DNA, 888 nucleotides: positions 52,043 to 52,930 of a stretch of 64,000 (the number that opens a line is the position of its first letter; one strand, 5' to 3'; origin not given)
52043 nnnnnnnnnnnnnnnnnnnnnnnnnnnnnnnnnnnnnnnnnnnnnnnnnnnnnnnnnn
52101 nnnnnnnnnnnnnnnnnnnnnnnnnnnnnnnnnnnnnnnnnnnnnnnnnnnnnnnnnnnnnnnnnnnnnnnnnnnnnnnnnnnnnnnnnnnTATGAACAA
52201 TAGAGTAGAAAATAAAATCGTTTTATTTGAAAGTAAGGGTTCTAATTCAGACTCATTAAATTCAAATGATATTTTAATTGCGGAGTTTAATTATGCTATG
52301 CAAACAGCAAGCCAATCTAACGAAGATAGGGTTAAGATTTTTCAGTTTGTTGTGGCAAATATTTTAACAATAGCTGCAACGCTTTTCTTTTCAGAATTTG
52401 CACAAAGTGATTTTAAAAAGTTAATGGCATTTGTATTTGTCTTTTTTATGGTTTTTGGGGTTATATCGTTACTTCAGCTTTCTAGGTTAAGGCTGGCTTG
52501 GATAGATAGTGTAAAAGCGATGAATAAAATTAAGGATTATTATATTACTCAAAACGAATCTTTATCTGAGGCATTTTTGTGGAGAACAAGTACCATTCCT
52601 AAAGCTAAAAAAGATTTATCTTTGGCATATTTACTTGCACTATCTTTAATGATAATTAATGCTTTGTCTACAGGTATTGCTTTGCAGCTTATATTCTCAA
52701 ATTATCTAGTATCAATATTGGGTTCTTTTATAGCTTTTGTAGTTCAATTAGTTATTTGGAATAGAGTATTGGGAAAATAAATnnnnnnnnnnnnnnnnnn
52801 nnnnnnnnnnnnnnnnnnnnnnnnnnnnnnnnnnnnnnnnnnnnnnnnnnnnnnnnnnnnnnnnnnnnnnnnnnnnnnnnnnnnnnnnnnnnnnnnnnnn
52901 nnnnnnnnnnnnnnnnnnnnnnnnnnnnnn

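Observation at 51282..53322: Four-gene insertion between recO and htpX built around an AbiEii-type nucleotidyltransferase with non-canonical partners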

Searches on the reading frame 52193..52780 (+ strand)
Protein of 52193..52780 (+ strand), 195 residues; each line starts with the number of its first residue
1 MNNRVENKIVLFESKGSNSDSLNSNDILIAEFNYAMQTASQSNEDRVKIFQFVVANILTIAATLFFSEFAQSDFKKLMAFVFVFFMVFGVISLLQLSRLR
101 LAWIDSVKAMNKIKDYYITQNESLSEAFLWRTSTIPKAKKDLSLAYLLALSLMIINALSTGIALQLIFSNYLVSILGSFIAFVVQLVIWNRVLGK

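Call 3: search_protein_families(library=pfam, proteins=[window:52193-52780:+], max_evalue=1)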
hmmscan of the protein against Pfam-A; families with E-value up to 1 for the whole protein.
window:52193-52780:+ (195 aa): 1 family
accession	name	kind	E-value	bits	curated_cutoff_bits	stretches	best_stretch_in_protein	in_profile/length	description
PF12650.12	DUF3784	-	0.047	14.4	28.1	1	26-94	20-88/94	Domain of unknown function (DUF3784)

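Call 4: search_protein_families(library=padloc, proteins=[window:52193-52780:+], max_evalue=1)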
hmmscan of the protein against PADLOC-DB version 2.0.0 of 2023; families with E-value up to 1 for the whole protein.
window:52193-52780:+ (195 aa): 0 families

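Call 5: search_protein_families(library=ncbifam, proteins=[window:52193-52780:+], max_evalue=1)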
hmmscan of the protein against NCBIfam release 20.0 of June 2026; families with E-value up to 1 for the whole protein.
window:52193-52780:+ (195 aa): 2 families
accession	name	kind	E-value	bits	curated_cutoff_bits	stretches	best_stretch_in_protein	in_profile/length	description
NF009070.0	PRK12405.1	subfamily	0.0046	16.2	184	1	136-188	17-71/231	electron transport complex subunit RsxE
NF033634.1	SLATT_1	domain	0.0081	16.1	41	1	45-115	25-93/132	SLATT domain-containing protein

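Call 9: find_homologous_proteins(query=window:52193-52780:+, max_evalue=0.001)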
Query window:52193-52780:+ (195 aa): 12 proteins with E <= 0.001 among 173 candidates.
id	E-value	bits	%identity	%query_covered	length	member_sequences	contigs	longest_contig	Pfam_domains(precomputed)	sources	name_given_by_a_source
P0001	5.9e-113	393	99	100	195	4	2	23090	-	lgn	-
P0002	1.1e-71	258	67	99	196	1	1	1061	-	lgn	-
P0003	5.0e-64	233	64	93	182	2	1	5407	-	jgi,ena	-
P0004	2.6e-62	228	63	87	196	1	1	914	-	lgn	-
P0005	4.9e-55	204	59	88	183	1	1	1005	-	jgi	-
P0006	7.1e-39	152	44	97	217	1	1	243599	-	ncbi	-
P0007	6.9e-38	148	45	91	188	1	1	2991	-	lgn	-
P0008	7.2e-38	148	45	88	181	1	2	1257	-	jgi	-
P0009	2.8e-36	143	46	88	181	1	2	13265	-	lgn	-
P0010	7.0e-35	139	45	87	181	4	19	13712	-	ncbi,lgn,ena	-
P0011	3.8e-31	126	58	55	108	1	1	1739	-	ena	-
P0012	1.3e-24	105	42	72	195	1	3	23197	-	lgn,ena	-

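Call 10: find_encoding_contigs(protein=P0006, flank=6000, max_places=3)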
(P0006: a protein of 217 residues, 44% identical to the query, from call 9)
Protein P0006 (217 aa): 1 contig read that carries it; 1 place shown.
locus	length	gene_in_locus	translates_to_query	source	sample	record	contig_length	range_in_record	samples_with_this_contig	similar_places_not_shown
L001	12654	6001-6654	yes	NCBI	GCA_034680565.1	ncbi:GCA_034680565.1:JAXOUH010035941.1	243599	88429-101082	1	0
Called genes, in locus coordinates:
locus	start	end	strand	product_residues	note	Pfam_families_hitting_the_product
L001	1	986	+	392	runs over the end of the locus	PF12802:MarR_2 (faint), PF04545:Sigma70_r4 (faint)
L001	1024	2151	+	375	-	PF01168:Ala_racemase_N, PF00842:Ala_racemase_C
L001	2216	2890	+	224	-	-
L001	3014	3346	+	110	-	PF05973:Gp49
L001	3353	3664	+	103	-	PF13560:HTH_31 (weak), PF12844:HTH_19, PF13443:HTH_26, PF01381:HTH_3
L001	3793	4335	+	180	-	-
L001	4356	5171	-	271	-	PF01145:Band_7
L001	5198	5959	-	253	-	PF00583:Acetyltransf_1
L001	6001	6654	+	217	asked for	-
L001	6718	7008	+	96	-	-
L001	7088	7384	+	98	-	-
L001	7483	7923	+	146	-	-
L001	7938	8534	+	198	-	PF00300:His_Phos_1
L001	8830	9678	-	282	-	PF01476:LysM (faint)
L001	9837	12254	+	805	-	PF00133:tRNA-synt_1, PF09334:tRNA-synt_1g, PF13603:tRNA-synt_1_2, PF00133:tRNA-synt_1, PF08264:Anticodon_1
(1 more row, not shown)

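Call 11: find_encoding_contigs(protein=P0010, flank=6000, max_places=6)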
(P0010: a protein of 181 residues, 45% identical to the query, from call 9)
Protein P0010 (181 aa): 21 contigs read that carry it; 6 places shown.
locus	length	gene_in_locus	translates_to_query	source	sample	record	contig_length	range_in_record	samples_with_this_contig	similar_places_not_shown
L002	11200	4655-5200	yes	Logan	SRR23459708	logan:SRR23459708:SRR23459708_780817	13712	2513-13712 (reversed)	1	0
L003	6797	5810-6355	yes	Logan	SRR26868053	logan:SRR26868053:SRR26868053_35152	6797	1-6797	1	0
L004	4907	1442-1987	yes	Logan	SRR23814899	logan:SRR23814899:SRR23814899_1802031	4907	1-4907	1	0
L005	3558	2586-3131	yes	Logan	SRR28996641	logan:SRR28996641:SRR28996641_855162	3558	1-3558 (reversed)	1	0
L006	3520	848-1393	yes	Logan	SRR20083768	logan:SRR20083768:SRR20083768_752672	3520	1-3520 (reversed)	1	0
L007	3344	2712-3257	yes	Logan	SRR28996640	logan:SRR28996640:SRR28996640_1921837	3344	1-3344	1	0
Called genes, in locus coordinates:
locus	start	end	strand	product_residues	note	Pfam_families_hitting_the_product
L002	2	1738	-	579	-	?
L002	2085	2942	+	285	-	-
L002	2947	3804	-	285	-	PF01544:CorA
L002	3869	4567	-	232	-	PF02565:RecO_C (weak)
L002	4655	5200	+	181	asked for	-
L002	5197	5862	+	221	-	PF00005:ABC_tran, PF02463:SMC_N (weak), PF13555:AAA_29 (faint)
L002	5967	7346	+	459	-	PF00224:PK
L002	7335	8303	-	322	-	PF01699:Na_Ca_ex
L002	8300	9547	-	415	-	PF00587:tRNA-synt_2b, PF03129:HGTP_anticodon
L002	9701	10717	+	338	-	PF00149:Metallophos, PF12850:Metallophos_2 (weak)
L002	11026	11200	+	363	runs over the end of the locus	PF00483:NTP_transferase, PF22640:ManC_GMP_beta-helix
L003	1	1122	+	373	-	?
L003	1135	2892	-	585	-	PF07973:tRNA_SAD (weak), PF00587:tRNA-synt_2b, PF03129:HGTP_anticodon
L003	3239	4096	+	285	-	-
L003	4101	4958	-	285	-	PF01544:CorA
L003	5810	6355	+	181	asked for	-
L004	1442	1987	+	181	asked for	-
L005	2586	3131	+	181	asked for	-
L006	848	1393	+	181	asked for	-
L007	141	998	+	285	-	-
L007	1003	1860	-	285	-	PF01544:CorA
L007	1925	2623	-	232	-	PF02565:RecO_C (weak)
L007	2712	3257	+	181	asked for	-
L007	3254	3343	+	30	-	?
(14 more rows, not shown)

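Call 12: find_encoding_contigs(protein=P0012, flank=6000, max_places=3)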
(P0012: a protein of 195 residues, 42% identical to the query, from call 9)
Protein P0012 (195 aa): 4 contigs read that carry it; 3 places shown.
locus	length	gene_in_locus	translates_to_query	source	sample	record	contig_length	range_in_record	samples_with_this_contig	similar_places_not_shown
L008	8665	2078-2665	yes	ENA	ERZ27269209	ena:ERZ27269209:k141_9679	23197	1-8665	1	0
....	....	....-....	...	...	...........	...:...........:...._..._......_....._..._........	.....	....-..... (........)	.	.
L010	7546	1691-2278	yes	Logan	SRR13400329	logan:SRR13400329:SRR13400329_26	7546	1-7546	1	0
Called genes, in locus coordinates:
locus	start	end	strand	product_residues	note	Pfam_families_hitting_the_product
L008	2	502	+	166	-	?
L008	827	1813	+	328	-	PF08808:RES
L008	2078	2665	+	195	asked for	-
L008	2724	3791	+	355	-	PF10137:CAP12-PCTIR_TIR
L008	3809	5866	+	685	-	PF13289:SIR2_2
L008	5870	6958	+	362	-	PF04055:Radical_SAM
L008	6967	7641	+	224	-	-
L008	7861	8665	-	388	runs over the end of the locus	PF00248:Aldo_ket_red, PF13183:Fer4_8 (faint), PF13187:Fer4_9, PF13534:Fer4_17 (weak)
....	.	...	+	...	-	?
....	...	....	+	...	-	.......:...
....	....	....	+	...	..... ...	-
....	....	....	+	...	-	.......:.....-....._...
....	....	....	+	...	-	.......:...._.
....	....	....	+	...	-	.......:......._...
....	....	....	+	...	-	-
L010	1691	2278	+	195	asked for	-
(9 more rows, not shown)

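Call 13: find_encoding_contigs(protein=P0003, flank=6000, max_places=3)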
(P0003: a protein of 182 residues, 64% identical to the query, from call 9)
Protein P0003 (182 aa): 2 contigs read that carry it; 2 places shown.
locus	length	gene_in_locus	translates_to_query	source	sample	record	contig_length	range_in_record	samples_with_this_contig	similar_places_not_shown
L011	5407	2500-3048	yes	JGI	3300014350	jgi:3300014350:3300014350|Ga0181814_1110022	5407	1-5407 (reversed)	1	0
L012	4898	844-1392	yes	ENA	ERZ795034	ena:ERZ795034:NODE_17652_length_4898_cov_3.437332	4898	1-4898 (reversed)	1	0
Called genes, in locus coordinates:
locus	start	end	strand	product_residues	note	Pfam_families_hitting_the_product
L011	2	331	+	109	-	?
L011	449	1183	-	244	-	PF11967:RecO_N (weak), PF02565:RecO_C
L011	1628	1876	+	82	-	PF21956:DUF6922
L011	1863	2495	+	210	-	PF08843:AbiEii (weak)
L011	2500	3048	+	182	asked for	-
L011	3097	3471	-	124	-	-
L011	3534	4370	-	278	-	PF05569:Peptidase_M56 (weak), PF01435:Peptidase_M48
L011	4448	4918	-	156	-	-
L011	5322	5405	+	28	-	?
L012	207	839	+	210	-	PF08843:AbiEii (weak)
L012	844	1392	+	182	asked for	-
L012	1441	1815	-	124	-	-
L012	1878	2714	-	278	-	PF05569:Peptidase_M56 (weak), PF01435:Peptidase_M48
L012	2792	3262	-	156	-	-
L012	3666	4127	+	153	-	PF07963:N_methyl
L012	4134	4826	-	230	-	PF00679:EFG_C, PF21018:BipA_C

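Call 14: find_encoding_contigs(protein=P0009, flank=6000, max_places=3)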
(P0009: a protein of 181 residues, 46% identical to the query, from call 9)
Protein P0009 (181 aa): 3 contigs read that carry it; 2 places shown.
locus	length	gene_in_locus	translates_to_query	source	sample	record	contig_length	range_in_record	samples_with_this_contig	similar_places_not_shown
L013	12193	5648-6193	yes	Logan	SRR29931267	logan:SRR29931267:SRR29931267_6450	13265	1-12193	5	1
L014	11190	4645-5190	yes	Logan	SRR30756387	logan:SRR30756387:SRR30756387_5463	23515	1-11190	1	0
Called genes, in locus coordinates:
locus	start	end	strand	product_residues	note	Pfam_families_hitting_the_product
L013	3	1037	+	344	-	?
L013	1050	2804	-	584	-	PF07973:tRNA_SAD, PF00587:tRNA-synt_2b, PF03129:HGTP_anticodon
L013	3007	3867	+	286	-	-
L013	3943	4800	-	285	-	PF01544:CorA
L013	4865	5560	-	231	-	PF02565:RecO_C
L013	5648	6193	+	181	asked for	-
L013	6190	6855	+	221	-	PF00005:ABC_tran, PF02463:SMC_N (weak), PF13555:AAA_29 (faint), PF13304:AAA_21 (faint)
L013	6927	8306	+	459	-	PF00224:PK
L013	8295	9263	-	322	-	PF01699:Na_Ca_ex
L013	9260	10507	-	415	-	PF00587:tRNA-synt_2b, PF03129:HGTP_anticodon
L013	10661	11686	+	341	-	PF00149:Metallophos, PF12850:Metallophos_2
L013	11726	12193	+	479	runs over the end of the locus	PF02878:PGM_PMM_I, PF02879:PGM_PMM_II, PF02880:PGM_PMM_III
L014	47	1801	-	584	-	PF07973:tRNA_SAD, PF00587:tRNA-synt_2b, PF03129:HGTP_anticodon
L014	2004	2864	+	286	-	-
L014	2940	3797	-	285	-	PF01544:CorA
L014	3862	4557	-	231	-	PF02565:RecO_C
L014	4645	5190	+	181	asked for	-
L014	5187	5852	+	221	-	PF00005:ABC_tran, PF02463:SMC_N (weak), PF13555:AAA_29 (faint), PF13304:AAA_21 (faint)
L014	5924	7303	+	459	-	PF00224:PK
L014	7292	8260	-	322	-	PF01699:Na_Ca_ex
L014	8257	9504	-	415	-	PF00587:tRNA-synt_2b, PF03129:HGTP_anticodon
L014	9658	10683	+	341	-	PF00149:Metallophos, PF12850:Metallophos_2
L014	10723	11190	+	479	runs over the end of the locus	PF02878:PGM_PMM_I, PF02879:PGM_PMM_II, PF02880:PGM_PMM_III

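Call 17: search_protein_families(library=ncbifam, alignment_id=A1, max_evalue=1)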
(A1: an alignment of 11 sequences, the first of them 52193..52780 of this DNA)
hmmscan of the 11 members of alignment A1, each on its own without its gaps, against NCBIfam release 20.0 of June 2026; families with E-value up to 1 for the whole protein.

A. member 1, window:52193-52780:+ (195 aa): 2 families
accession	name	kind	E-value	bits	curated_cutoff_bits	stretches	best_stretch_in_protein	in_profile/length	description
NF009070.0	PRK12405.1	subfamily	0.0046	16.2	184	1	136-188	17-71/231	electron transport complex subunit RsxE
NF033634.1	SLATT_1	domain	0.0081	16.1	41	1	45-115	25-93/132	SLATT domain-containing protein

B. families by the number of members that match (of 11 scanned): 13 families
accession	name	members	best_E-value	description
NF033634.1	SLATT_1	3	0.0081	SLATT domain-containing protein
NF046020.1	HisKinCckABruc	2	0.043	cell cycle histidine kinase CckA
NF047706.1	LIC12611_phage_tail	1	0.0021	LIC12611 family phage tail protein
NF009070.0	PRK12405.1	1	0.0046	electron transport complex subunit RsxE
NF009581.0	PRK13024.1-1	1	0.019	protein translocase subunit SecDF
NF042413.1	NGO_0222_fam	1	0.06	NGO_0222 family membrane protein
NF000101.1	stregram_VatA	1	0.077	streptogramin A O-acetyltransferase Vat(A)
NF045580.1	symport_access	1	0.096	symporter small accessory protein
NF001194.0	PRK00159.1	1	0.47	cell division protein CrgA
NF033610.1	SLATT_3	1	0.66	SLATT domain-containing protein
NF047839.1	PspM_Rv2743c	1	0.73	phage shock envelope stress response protein PspM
NF005623.0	PRK07375.2-2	1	0.84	putative monovalent cation/H+ antiporter subunit C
NF047872.1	GGDEF_GdpS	1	0.85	GGDEF domain-containing protein GdpS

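Call 18: search_protein_families(library=pfam, alignment_id=A1, max_evalue=1)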
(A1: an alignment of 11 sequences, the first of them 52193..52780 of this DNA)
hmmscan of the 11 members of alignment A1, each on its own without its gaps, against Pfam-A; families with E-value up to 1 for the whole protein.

A. member 1, window:52193-52780:+ (195 aa): 1 family
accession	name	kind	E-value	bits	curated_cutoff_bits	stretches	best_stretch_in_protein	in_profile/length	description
PF12650.12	DUF3784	-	0.047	14.4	28.1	1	26-94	20-88/94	Domain of unknown function (DUF3784)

B. families by the number of members that match (of 11 scanned): 6 families
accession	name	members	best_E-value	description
PF13796.11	Sensor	3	0.00048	Putative sensor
PF12650.12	DUF3784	3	0.0099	Domain of unknown function (DUF3784)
PF04298.18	Zn_peptidase_2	1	0.043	Putative neutral zinc metallopeptidase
PF14138.11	COX16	1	0.063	Cytochrome c oxidase assembly protein COX16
PF19329.4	KCTD11_21_C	1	0.079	BTB/POZ domain-containing protein KCTD11/21 C-terminus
PF19261.4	DUF5904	1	0.2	Domain of unknown function (DUF5904)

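Call 26: search_protein_representatives(alignment_id=A1)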
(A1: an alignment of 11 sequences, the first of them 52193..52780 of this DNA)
Query: 11 sequences, 182 profile positions. Proteins with E-value up to 0.001 (for the whole library): 598; up to 1e-10: 406; up to 1e-30: 125. The best 150 are listed.
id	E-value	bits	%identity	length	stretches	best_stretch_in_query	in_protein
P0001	2.3e-78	278.4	-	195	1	5-181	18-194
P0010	5.1e-73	261.0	-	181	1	1-181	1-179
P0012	6.2e-59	215.1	-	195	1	3-179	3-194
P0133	2.8e-52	193.4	-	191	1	5-177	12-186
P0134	1.6e-49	184.4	-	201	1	7-180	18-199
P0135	8.1e-49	182.2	-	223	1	5-181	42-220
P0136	1.4e-48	181.3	-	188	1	9-181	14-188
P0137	1.1e-46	175.2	-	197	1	6-154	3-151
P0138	1.2e-46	175.1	-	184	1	6-181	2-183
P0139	5.6e-45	169.6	-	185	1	6-178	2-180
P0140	1.1e-44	168.7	-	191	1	6-180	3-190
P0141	1.5e-44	168.3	-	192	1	8-176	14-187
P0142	1.7e-44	168.1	-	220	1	7-177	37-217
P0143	2.1e-44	167.8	-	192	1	5-159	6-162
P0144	4.8e-44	166.6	-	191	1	1-159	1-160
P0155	1.8e-41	158.2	-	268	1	7-175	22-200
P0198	1.5e-36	142.1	-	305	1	6-163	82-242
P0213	5.2e-35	137.1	-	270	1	6-163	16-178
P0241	1.1e-31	126.3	-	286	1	11-156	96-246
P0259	5.8e-30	120.7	-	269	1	5-179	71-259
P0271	3.8e-29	118.1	-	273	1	7-164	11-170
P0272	3.9e-29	118.0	-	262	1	10-157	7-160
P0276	7.2e-29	117.1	-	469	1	6-159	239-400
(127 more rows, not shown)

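Call 28: predict_structure(alignment_id=A1)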
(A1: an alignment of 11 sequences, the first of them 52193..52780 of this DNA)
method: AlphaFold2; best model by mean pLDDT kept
length: 195 residues; sequences in the alignment: 11
mean_pLDDT: 73.7   pTM: 0.64
mean pLDDT of the five models: 73.7, 73.5, 71.9, 71.3, 68.9
residues with pLDDT >= 90: 23; 70-90: 109; 50-70: 42; < 50: 21
segments of 3 or more residues with pLDDT < 50: 1-21
pLDDT, mean of each block of 10 residues (from residue 1): 37 38 61 69 74 81 78 84 88 83 74 71 66 57 76 90 89 91 90 76
secondary structure, 60 per line:
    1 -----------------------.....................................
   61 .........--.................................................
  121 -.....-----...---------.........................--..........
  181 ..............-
elements in order: H24-69 H72-120 H122-126 H144-168 H171-194

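Call 29: search_protein_families(library=pfam, alignment_id=A2, max_evalue=0.01)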
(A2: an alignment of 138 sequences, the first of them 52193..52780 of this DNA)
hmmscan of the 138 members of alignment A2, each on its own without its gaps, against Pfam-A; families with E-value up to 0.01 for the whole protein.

A. member 1, window:52193-52780:+ (195 aa): 0 families

B. families by the number of members that match (of 138 scanned): 23 families
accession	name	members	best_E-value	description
PF24838.2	8xMP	38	3e-06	Octameric membrane protein family (8xMP)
PF25587.1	Rv2743c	2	4.1e-05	Rv2743c family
PF00293.34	NUDIX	1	2.1e-13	NUDIX domain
PF11377.13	DUF3180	1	7.8e-05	Protein of unknown function (DUF3180)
PF13796.11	Sensor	1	0.00089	Putative sensor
PF12420.13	DUF3671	1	0.0011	Fam-L, Fam-M like protein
PF20968.2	MASE8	1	0.0025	MASE8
PF12832.13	MFS_1_like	1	0.0031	MFS_1 like family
PF14015.11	DUF4231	1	0.0034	Protein of unknown function (DUF4231)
PF01040.23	UbiA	1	0.0038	UbiA prenyltransferase family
PF19953.4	EACC1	1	0.0048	Effector Associated Constant Component 1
PF25147.1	Ribophorin_II_C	1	0.0057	Ribophorin_II, C-terminal domain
PF02694.21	UPF0060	1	0.0058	Uncharacterised BCR, YnfA/UPF0060 family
PF13160.11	DUF3995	1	0.0062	Protein of unknown function (DUF3995)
PF03824.22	NicO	1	0.0068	High-affinity nickel-transport protein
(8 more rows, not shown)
